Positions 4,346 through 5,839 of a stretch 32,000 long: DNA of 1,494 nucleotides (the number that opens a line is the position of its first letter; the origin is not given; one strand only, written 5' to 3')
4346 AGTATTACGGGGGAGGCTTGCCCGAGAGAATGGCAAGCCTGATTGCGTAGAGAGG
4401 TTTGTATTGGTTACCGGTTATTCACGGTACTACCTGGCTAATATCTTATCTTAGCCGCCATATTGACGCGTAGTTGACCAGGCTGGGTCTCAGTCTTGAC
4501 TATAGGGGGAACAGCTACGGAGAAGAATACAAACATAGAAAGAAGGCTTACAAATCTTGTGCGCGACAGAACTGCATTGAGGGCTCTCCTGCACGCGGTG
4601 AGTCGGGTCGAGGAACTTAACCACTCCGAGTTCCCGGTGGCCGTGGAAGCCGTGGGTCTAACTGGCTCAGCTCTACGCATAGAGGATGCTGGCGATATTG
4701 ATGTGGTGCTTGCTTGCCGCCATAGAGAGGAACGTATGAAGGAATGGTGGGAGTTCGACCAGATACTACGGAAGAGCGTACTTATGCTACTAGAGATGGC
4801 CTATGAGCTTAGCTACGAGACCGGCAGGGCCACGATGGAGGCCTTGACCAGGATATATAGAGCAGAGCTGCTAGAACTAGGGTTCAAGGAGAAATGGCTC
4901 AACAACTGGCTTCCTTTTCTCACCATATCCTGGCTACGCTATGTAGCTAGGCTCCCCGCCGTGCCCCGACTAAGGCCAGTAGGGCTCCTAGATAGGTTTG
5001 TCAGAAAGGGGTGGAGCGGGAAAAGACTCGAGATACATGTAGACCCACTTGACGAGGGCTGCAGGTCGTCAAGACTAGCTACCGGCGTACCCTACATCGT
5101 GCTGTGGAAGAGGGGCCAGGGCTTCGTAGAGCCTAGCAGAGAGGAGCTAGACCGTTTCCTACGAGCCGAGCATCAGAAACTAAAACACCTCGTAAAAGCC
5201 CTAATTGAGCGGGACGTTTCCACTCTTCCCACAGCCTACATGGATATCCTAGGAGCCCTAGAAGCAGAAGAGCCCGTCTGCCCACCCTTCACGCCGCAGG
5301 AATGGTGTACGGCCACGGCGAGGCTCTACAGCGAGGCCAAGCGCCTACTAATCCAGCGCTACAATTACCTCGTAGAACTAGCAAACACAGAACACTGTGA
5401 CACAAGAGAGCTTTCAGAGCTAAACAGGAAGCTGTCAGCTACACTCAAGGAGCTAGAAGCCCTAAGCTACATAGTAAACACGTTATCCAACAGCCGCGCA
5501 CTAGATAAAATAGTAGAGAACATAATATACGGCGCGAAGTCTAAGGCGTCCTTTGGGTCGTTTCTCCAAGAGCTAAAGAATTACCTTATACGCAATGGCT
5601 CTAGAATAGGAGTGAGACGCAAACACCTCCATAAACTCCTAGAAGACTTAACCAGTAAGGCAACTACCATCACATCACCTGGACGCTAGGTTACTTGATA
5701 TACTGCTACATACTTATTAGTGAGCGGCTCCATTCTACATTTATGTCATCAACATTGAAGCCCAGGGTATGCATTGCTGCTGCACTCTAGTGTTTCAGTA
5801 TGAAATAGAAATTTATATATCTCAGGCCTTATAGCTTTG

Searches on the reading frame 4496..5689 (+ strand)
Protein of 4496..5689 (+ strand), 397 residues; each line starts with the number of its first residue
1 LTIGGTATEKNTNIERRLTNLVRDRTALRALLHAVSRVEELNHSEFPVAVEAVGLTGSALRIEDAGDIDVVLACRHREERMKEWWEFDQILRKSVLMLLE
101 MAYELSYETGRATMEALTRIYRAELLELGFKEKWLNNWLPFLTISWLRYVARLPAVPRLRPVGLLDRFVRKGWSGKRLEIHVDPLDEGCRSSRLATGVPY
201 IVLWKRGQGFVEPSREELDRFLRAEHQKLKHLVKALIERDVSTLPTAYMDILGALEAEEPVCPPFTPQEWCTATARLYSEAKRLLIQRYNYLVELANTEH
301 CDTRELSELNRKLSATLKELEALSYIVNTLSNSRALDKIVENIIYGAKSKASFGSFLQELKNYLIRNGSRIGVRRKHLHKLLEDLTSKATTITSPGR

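Call 3: search_protein_families(library=pfam, proteins=[window:4496-5689:+], max_evalue=1)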
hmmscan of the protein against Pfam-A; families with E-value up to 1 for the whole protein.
window:4496-5689:+ (397 aa): 3 families
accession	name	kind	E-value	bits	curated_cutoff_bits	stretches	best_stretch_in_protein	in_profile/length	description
PF23096.1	HEAT_PSME4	-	0.093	12.3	20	1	320-387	115-182/284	Proteasome activator complex subunit 4-like, HEAT repeat-like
PF19782.4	DUF6267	-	0.21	11.3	27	1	300-390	190-280/376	Family of unknown function (DUF6267)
PF02370.21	M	-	0.54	11.4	20.8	0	222-236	6-20/21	M protein repeat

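Call 4: search_protein_families(library=ncbifam, proteins=[window:4496-5689:+], max_evalue=1)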
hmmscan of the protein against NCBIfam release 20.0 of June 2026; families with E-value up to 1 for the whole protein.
window:4496-5689:+ (397 aa): 0 families

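Call 5: search_protein_families(library=padloc, proteins=[window:4496-5689:+], max_evalue=1)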
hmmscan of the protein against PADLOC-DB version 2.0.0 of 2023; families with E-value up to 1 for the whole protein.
window:4496-5689:+ (397 aa): 0 families
